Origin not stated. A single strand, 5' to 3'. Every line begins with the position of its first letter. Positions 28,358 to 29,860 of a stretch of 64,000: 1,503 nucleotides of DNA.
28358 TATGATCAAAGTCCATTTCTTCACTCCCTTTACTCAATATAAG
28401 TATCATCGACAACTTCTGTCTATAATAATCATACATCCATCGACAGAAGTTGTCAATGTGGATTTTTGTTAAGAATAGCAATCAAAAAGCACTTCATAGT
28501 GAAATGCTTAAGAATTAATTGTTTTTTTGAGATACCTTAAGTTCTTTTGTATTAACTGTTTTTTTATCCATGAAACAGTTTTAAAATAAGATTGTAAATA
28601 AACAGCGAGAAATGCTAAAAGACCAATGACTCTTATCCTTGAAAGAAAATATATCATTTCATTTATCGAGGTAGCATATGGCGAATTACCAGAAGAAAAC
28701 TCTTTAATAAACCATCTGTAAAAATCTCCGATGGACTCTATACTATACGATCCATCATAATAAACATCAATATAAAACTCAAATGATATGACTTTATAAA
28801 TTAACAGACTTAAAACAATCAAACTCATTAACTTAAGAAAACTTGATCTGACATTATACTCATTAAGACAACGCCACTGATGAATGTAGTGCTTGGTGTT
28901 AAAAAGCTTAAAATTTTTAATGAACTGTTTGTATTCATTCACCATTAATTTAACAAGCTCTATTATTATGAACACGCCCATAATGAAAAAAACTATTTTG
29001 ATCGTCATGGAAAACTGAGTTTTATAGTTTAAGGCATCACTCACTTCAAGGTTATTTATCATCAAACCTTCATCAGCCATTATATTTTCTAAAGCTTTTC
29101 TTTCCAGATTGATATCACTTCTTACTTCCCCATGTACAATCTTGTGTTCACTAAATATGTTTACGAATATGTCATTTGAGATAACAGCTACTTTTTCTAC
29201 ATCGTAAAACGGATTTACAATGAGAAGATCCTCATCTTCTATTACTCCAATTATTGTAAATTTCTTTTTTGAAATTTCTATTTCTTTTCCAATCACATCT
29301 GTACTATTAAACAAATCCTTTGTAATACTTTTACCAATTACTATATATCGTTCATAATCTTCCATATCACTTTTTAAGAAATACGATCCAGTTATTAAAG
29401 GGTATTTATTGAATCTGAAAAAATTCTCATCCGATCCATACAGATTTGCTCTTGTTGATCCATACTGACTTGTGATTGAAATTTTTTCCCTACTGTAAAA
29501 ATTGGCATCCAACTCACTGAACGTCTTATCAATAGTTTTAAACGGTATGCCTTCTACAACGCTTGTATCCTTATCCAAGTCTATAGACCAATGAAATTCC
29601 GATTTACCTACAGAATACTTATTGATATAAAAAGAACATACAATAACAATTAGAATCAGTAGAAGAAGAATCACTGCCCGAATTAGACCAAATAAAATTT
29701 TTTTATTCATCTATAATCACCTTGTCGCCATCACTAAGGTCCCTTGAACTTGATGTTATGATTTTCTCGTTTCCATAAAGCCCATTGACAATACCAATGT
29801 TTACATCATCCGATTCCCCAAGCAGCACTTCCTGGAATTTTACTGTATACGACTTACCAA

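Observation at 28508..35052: Chimeric operon: sugar ABC importer components fused to HlyD adaptor + MacB/FtsX-like permease, no ATPase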

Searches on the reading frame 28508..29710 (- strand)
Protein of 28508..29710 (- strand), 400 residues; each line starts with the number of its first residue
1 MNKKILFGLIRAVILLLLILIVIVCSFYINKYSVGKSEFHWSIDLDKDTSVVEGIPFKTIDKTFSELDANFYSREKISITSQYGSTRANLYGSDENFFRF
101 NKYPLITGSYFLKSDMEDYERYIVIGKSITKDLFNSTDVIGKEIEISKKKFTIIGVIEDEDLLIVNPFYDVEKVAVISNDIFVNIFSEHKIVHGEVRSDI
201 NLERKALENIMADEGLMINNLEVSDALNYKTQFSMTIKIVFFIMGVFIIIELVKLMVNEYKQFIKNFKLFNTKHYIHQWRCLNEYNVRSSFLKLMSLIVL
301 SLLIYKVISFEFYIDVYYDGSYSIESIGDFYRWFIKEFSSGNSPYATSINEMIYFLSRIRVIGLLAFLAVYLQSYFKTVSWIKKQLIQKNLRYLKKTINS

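Call 3: search_protein_families(library=pfam, proteins=[window:28508-29710:-], max_evalue=0.01)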
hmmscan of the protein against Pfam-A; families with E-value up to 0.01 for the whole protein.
window:28508-29710:- (400 aa): 1 family
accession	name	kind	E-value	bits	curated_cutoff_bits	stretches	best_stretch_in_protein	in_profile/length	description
PF12704.14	MacB_PCD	-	1.2e-13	52.2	27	1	78-161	77-158/207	MacB-like periplasmic core domain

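Call 4: search_protein_families(library=ncbifam, proteins=[window:28508-29710:-], max_evalue=0.01)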
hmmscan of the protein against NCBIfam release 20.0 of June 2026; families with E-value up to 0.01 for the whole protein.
window:28508-29710:- (400 aa): 2 families
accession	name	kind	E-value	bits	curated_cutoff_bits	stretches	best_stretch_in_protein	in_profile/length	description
TIGR03434.1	ADOP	subfamily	3.3e-08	32.1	622.3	1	86-159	525-601/803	ADOP family duplicated permease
NF007826.0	PRK10535.1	equivalog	0.0011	17.4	966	1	88-161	367-441/648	macrolide ABC transporter ATP-binding protein/permease MacB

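Call 8: find_homologous_proteins(query=window:28508-29710:-)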
Query window:28508-29710:- (400 aa): 7 proteins with E <= 0.001 among 6717 candidates.
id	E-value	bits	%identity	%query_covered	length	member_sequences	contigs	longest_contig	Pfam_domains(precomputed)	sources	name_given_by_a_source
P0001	4.0e-253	857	100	100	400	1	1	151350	PF12704.15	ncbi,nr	ncbi:MAG: ABC transporter permease [Clostridiales bacterium]|nr:ABC transporter permease [Clostridia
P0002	2.3e-199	680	81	97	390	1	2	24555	PF12704.15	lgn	-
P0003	2.3e-197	674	80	97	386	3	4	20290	PF12704.15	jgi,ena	-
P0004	2.5e-197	673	80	98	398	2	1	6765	PF12704.15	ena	-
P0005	1.4e-145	503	58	92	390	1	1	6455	PF12704.15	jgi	-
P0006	5.5e-133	462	52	96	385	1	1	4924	PF12704.15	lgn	-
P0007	1.5e-111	391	49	90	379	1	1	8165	PF12704.15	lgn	-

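Call 9: find_encoding_contigs(protein=P0002, flank=10000, max_places=3)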
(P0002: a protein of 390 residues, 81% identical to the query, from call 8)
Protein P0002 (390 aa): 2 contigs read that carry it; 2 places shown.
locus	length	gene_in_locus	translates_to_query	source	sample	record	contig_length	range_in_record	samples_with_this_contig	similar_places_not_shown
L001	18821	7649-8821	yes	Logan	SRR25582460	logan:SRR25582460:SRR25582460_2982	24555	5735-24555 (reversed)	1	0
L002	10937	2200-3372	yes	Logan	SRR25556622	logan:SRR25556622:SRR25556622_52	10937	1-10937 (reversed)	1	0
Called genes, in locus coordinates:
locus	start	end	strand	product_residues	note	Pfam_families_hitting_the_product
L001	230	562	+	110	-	PF01022:HTH_5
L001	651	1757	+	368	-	PF03773:ArsP_1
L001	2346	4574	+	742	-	PF01547:SBP_bac_1, PF13416:SBP_bac_8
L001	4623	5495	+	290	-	PF00528:BPD_transp_1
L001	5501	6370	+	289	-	PF00528:BPD_transp_1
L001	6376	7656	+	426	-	PF25989:YknX_C (weak)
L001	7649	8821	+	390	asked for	PF12704:MacB_PCD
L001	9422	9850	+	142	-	PF22381:Staph_reg_Sar_Rot, PF12802:MarR_2, PF13412:HTH_24 (faint), PF01047:MarR (weak)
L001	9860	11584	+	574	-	PF00664:ABC_membrane, PF00005:ABC_tran, PF02463:SMC_N (faint)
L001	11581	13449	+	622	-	PF00664:ABC_membrane, PF13401:AAA_22 (faint), PF00004:AAA (faint), PF00005:ABC_tran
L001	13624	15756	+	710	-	PF07833:Cu_amine_oxidN1, PF09826:Beta_propel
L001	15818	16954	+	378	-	PF04015:DUF362, PF12838:Fer4_7 (faint), PF00037:Fer4 (weak), PF12837:Fer4_6 (faint), PF13237:Fer4_10, PF14697:Fer4_21 (weak), PF13484:Fer4_16 (faint)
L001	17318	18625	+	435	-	PF02550:AcetylCoA_hydro, PF13336:AcetylCoA_hyd_C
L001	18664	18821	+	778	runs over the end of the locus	PF02737:3HCDH_N, PF00725:3HCDH, PF00378:ECH_1, PF16113:ECH_2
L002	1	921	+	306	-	?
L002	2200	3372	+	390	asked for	PF12704:MacB_PCD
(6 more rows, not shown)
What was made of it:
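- Checked: Two of the 4-nt overlaps then become 5-nt gaps, as in the gene calls for L001 (call 9).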

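Call 10: find_encoding_contigs(protein=P0005, flank=10000, max_places=3)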
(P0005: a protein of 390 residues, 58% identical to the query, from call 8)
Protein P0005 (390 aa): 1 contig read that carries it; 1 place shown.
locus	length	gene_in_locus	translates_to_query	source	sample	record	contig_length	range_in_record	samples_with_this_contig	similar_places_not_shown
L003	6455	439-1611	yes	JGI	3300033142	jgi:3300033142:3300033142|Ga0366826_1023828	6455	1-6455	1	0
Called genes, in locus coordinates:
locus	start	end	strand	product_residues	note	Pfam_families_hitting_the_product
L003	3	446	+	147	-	?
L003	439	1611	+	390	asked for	PF12704:MacB_PCD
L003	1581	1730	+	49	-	-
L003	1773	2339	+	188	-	PF25753:SF0329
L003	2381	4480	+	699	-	PF07833:Cu_amine_oxidN1, PF01832:Glucosaminidase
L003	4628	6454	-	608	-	?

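Call 11: find_encoding_contigs(protein=P0007, flank=10000, max_places=3)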
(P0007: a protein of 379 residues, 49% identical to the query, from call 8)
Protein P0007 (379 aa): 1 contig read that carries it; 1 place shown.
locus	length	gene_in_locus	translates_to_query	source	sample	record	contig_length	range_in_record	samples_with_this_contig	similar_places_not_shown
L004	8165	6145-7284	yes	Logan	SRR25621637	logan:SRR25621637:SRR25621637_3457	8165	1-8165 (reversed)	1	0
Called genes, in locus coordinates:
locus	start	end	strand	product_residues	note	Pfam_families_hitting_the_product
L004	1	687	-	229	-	?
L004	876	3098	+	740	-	PF01547:SBP_bac_1, PF13416:SBP_bac_8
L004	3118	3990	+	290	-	PF00528:BPD_transp_1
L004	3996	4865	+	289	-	PF00528:BPD_transp_1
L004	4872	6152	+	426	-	PF25989:YknX_C (weak)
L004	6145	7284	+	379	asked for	PF12704:MacB_PCD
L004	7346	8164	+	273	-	?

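Call 17: find_related_loci(query=A1, collection=genome_contigs, flank=10000)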
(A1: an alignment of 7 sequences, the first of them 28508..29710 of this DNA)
Query A1 (400 aa) in genome_contigs; peptide patterns used: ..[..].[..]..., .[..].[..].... (x = any residue, [..] = any of these).
118 stretches matched a pattern, but none encodes a relative of the query by tblastn (E <= 1e-3).
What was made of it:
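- Tried and rejected: The genome-collection scan with the MacB-like alignment found nothing (call 17).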

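Call 28: predict_structure(alignment_id=A1)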
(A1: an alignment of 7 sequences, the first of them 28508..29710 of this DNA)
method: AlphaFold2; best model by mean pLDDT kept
length: 400 residues; sequences in the alignment: 7
mean_pLDDT: 44.1   pTM: 0.25
mean pLDDT of the five models: 44.1, 43.1, 42.8, 40.3, 39.0
residues with pLDDT >= 90: 0; 70-90: 9; 50-70: 118; < 50: 273
segments of 3 or more residues with pLDDT < 50: 27-141, 157-237, 274-277, 308-367
pLDDT, mean of each block of 10 residues (from residue 1): 61 68 52 31 30 34 38 29 28 28 26 32 40 43 50 49 39 41 42 26 36 36 33 46 58 67 63 50 57 63 52 36 39 40 37 39 48 56 64 54
secondary structure, 60 per line:
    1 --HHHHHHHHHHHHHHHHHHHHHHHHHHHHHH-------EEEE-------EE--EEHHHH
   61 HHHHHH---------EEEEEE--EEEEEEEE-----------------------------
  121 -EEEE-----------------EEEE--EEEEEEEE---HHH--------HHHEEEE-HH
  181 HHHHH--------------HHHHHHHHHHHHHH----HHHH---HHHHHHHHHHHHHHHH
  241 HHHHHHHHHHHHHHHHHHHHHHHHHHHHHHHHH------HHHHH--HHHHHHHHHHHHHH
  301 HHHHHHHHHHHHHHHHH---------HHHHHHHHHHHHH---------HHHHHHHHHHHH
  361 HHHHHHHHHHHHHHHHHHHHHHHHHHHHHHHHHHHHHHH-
elements in order: H3-32 E40-43 H57-66 E76-81 E84-91 E122-125 E143-146 E149-156 E174-177 H179-185 H200-213 H218-221 H225-273 H280-284 H287-317 H327-339 H349-399
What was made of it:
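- Tried and rejected: The first AF2 model of the 400-aa protein, from only 7 close homologues, was unusable (pLDDT 44; call 28).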

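Call 29: search_solved_structures(query=A1, max_evalue=10, show_alignments=2)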
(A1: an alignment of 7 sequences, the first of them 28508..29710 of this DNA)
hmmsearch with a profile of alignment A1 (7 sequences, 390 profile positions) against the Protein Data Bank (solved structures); distinct sequences matched with E-value up to 10: 10.
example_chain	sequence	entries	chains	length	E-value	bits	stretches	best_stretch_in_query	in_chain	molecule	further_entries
3ftj_A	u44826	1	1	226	3.1e-08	36.1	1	79-163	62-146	Macrolide export ATP-binding/permease protein macB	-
5lil_A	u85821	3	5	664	1.2e-07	34.2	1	80-163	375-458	Macrolide export ATP-binding/permease protein MacB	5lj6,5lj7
8j7f_A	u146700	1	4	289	0.042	15.9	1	237-323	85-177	ion channel,Voltage dependent ion channel,Green fluorescent protein (Fragment),Voltage dep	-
5xu1_M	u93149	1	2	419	0.05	15.7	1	66-158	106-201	ABC transporter permeae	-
5f9q_A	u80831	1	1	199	0.093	14.8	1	87-162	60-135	Macrolide export ATP-binding/permease protein YknZ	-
8j7m_A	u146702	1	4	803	0.14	14.3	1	237-323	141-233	ion channel,Voltage dependent ion channel,Green fluorescent protein (Fragment),Voltage dep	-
7x5v_A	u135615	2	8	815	0.14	14.2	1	237-323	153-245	ion channel,GFP-TwinStrep | ion channel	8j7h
5lj8_A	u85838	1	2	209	0.34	12.9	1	87-162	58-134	Macrolide export ATP-binding/permease protein MacB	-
9qgy_M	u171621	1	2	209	0.35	12.9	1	87-162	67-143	Macrolide export ATP-binding/permease protein MacB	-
5c59_A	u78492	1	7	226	0.4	12.7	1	87-162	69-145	Macrolide export ATP-binding/permease protein MacB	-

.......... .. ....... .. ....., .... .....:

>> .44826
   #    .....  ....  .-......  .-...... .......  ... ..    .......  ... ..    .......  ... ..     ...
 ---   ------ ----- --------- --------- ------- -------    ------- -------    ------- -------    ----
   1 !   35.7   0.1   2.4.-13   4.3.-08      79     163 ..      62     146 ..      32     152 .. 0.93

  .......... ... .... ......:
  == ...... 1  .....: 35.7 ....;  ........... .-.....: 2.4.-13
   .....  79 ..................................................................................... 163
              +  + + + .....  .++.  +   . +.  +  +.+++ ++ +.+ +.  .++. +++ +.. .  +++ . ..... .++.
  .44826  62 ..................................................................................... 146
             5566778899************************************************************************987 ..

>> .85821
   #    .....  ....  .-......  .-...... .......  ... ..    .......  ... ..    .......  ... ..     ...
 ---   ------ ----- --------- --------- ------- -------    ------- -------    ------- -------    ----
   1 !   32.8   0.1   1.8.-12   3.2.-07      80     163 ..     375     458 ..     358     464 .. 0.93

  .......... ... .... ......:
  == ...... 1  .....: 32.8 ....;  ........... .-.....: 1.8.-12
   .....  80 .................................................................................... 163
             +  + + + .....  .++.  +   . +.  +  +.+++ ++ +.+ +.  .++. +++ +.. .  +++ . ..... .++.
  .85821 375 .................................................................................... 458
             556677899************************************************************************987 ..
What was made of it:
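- Tried and rejected: The sequence profile against PDB matched only the periplasmic domain (call 29).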

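Call 30: search_protein_representatives(alignment_id=A1)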
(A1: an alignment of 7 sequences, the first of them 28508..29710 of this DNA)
Query: 7 sequences, 390 profile positions. Proteins with E-value up to 0.001 (for the whole library): 927; up to 1e-10: 48; up to 1e-30: 4. The best 150 are listed.
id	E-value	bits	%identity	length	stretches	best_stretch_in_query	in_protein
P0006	8.2e-197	670.2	-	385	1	1-388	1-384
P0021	5.9e-91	321.7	-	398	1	13-386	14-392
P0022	6.6e-63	229.3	-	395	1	8-383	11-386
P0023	9.6e-58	212.3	-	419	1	8-379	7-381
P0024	2.8e-24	102.2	-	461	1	8-371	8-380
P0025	3.1e-19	85.6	-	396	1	58-319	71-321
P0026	4.5e-19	85.0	-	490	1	57-322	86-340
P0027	5.6e-19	84.7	-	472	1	13-315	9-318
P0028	4.1e-17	78.6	-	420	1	62-316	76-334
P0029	4.9e-17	78.3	-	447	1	31-316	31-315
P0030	2.0e-16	76.3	-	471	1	8-315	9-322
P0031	2.2e-16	76.2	-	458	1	10-388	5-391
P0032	1.9e-14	69.8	-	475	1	29-315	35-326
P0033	8.8e-14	67.6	-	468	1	9-380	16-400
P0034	9.0e-14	67.6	-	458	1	16-372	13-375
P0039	1.7e-13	66.6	-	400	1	3-315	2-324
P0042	3.2e-13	65.8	-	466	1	12-387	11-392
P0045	5.7e-13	64.9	-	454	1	3-381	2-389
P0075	8.4e-10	54.5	-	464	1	13-360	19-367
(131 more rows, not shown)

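Call 31: search_protein_families(library=pfam, proteins=[P0021, P0024, P0027, P0031, P0033, P0034, P0042, P0045, P0025, P0039], max_evalue=0.01)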
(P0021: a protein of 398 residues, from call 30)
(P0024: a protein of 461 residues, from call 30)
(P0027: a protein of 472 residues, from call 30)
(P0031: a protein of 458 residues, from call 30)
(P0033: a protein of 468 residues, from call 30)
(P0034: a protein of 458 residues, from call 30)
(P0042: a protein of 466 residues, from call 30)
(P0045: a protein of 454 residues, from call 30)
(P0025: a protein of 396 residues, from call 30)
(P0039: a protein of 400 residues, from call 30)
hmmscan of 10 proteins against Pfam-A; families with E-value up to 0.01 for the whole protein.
P0021 (398 aa): 1 family
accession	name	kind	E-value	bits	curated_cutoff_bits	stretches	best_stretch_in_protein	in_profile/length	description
PF12704.14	MacB_PCD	-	1.9e-17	64.7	27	1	88-193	79-180/207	MacB-like periplasmic core domain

P0024 (461 aa): 1 family
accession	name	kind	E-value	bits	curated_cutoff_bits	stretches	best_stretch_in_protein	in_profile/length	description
PF12704.14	MacB_PCD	-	9.6e-16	59.1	27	1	58-190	53-177/207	MacB-like periplasmic core domain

P0027 (472 aa): 1 family
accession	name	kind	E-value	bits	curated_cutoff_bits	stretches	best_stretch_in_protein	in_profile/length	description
PF12704.14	MacB_PCD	-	1.2e-15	58.8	27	1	54-193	53-183/207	MacB-like periplasmic core domain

P0031 (458 aa): 1 family
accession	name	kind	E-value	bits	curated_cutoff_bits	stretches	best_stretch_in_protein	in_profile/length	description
PF12704.14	MacB_PCD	-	9.3e-15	55.9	27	1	10-196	12-188/207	MacB-like periplasmic core domain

P0033 (468 aa): 2 families
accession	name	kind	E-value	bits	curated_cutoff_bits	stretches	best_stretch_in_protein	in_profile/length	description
PF12704.14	MacB_PCD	-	9.1e-14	52.7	27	1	19-214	8-192/207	MacB-like periplasmic core domain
PF24676.1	DUF7656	-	0.004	18.1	27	0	89-164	25-88/101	Domain of unknown function (DUF7656)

P0034 (458 aa): 1 family
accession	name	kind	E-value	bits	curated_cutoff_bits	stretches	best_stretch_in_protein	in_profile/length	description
PF12704.14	MacB_PCD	-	8.3e-14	52.8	27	1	8-189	7-173/207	MacB-like periplasmic core domain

P0042 (466 aa): 1 family
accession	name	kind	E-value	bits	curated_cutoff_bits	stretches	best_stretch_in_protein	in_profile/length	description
PF12704.14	MacB_PCD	-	7e-09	36.7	27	1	10-190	8-180/207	MacB-like periplasmic core domain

P0045 (454 aa): 1 family
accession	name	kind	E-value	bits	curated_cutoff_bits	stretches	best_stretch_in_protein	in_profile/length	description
PF12704.14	MacB_PCD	-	2.7e-13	51.1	27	1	86-188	81-176/207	MacB-like periplasmic core domain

P0025 (396 aa): 1 family
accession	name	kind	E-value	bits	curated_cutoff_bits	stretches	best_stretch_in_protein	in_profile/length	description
PF12704.14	MacB_PCD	-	5.6e-21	76.2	27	1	20-222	13-201/207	MacB-like periplasmic core domain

P0039 (400 aa): 1 family
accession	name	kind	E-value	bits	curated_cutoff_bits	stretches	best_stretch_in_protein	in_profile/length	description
PF12704.14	MacB_PCD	-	8e-19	69.2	27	1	11-218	12-205/207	MacB-like periplasmic core domain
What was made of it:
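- It has no FtsX Pfam hit, and neither do ten relatives (calls 3, 31).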

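Call 32: find_encoding_contigs(protein=P0024, flank=8000, max_places=2)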
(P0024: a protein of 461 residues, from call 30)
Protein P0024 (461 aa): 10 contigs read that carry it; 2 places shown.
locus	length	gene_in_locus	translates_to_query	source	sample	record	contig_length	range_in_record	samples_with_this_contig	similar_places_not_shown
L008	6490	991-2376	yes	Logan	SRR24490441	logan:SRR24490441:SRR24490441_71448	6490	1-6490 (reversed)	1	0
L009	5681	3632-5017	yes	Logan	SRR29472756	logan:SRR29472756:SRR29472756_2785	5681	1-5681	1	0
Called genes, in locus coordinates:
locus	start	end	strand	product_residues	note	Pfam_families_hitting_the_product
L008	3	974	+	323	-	?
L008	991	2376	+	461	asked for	PF12704:MacB_PCD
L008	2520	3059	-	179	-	PF06964:Alpha-L-AF_C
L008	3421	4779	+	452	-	PF00465:Fe-ADH, PF13685:Fe-ADH_2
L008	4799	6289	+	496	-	PF02610:AraA_N, PF24856:AraA_central, PF11762:Arabinose_Iso_C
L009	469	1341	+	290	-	PF00528:BPD_transp_1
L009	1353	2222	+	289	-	PF00528:BPD_transp_1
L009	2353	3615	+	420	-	PF25984:BSH_YknX (faint), PF25989:YknX_C (faint)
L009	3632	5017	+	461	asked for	PF12704:MacB_PCD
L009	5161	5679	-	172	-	?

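Call 33: list_cluster_members(proteins=[P0024, P0025, P0027, P0031, P0039, P0033, P0030, P0045])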
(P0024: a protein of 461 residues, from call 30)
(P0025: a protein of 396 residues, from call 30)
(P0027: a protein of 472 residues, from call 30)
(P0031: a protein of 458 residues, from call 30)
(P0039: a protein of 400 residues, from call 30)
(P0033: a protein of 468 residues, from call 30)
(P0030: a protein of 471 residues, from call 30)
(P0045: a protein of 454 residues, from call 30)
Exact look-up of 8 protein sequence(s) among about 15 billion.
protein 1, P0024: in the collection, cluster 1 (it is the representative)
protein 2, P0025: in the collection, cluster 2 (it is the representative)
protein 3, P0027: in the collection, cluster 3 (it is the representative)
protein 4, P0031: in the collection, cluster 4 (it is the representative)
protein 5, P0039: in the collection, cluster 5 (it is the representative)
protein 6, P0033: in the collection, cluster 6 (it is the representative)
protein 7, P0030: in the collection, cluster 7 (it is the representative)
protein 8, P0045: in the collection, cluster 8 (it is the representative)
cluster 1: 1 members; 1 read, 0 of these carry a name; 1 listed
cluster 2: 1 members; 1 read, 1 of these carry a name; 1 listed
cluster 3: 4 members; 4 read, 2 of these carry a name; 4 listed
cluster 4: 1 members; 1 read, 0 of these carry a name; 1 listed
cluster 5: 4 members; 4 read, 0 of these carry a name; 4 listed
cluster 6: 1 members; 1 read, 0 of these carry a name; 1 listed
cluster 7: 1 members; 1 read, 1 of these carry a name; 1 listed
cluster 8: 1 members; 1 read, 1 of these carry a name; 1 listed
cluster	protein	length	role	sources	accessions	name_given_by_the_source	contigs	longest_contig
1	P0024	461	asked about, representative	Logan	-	-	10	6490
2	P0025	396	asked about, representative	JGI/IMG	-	hypothetical protein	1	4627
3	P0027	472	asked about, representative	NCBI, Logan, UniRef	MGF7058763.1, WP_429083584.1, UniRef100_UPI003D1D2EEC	ABC transporter permease [Brassicibacter mesophilus] | ABC transporter permease n=1 Tax=Brassicibacter mesophilus TaxID=745119 ...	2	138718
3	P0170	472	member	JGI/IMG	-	MacB-like protein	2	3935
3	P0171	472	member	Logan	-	-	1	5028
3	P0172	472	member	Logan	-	-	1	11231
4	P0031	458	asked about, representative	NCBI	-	-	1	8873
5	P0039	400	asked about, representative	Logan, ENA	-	-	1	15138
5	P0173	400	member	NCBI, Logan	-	-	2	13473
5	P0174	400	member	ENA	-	-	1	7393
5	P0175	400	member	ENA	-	-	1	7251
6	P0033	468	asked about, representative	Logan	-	-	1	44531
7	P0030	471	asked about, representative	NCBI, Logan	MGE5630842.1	MAG: ABC transporter permease [Caulobacteraceae bacterium]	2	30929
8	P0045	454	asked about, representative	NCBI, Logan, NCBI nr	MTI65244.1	MAG: ABC transporter permease [Firmicutes bacterium] | ABC transporter permease [Bacillota bacterium]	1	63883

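Call 34: find_encoding_contigs(protein=P0027, flank=10000, max_places=1)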
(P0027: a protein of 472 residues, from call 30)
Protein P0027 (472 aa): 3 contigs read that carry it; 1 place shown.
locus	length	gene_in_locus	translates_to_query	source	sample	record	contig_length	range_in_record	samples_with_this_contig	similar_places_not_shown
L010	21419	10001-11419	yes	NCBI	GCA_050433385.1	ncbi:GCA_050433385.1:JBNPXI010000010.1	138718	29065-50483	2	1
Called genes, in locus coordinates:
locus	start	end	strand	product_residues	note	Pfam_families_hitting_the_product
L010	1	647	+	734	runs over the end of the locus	PF01547:SBP_bac_1, PF13416:SBP_bac_8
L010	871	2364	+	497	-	PF00082:Peptidase_S8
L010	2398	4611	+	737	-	PF01547:SBP_bac_1, PF13416:SBP_bac_8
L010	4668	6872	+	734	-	PF01547:SBP_bac_1, PF13416:SBP_bac_8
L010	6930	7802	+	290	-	PF00528:BPD_transp_1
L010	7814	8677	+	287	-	PF00528:BPD_transp_1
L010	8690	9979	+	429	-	PF00364:Biotin_lipoyl (faint), PF25917:BSH_RND (faint), PF25973:BSH_CzcB (faint), PF25919:BSH_CusB (weak), PF25989:YknX_C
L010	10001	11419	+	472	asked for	PF12704:MacB_PCD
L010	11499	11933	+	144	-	-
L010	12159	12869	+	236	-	PF00392:GntR, PF07702:UTRA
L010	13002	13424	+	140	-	PF06754:PhnG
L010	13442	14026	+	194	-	PF05845:PhnH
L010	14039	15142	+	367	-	PF05861:PhnI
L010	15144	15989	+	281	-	PF06007:PhnJ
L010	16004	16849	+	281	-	PF00005:ABC_tran, PF02463:SMC_N (weak), PF13304:AAA_21 (weak)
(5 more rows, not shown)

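Call 35: find_encoding_contigs(protein=P0033, flank=10000, max_places=1)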
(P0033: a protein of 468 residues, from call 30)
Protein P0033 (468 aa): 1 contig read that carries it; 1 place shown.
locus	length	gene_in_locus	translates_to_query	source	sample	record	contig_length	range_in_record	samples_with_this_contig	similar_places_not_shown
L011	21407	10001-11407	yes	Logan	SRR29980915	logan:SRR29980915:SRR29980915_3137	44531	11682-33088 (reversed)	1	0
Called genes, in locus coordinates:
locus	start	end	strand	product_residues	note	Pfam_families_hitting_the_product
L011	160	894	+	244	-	PF02596:DUF169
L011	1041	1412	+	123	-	PF08000:bPH_1, PF14470:bPH_3 (weak)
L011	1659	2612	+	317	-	PF00376:MerR, PF13411:MerR_1, PF14526:Cass2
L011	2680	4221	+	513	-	PF01554:MatE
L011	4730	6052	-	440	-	PF00512:HisKA, PF02518:HATPase_c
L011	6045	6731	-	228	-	PF00072:Response_reg, PF00486:Trans_reg_C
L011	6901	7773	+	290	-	PF00528:BPD_transp_1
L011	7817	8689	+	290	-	PF00528:BPD_transp_1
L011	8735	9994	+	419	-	PF25919:BSH_CusB (faint), PF00364:Biotin_lipoyl (faint), PF25989:YknX_C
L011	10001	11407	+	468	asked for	PF12704:MacB_PCD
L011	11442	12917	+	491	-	PF01547:SBP_bac_1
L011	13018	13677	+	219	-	PF00395:SLH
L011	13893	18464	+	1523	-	-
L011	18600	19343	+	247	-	PF00392:GntR, PF07729:FCD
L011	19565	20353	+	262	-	PF01012:ETF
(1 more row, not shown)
